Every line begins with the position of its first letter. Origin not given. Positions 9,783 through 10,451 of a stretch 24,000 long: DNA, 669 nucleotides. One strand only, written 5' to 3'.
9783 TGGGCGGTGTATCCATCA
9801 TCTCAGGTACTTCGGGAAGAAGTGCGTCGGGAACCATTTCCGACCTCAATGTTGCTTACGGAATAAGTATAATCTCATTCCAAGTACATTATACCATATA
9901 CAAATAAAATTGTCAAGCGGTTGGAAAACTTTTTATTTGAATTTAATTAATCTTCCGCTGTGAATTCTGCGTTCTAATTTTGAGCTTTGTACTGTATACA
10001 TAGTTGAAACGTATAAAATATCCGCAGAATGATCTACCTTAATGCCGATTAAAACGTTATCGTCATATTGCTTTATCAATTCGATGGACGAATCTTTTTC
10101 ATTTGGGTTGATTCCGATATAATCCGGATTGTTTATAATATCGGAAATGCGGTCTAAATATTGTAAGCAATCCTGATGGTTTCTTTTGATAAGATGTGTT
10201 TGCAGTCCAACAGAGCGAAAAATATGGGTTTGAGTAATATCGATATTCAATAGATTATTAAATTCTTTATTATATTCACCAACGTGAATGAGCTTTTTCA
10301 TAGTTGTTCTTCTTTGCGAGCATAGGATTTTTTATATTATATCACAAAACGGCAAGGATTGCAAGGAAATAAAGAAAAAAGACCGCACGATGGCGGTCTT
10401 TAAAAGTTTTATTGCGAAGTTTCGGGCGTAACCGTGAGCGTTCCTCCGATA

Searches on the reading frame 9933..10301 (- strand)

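Call 17: search_protein_families(library=pfam, proteins=[window:9933-10301:-], max_evalue=0.001)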
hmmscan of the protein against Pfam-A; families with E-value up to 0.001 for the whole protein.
window:9933-10301:- (122 aa): 2 families
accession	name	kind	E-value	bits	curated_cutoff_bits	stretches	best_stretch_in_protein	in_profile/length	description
PF18812.6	PBECR3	-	1.5e-25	89.8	30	1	7-110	3-114/115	phage-Barnase-EndoU-ColicinE5/D-RelE like nuclease3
PF18810.6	PBECR2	-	4.7e-09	36.9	27.1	1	21-119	19-118/120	phage-Barnase-EndoU-ColicinE5/D-RelE like nuclease2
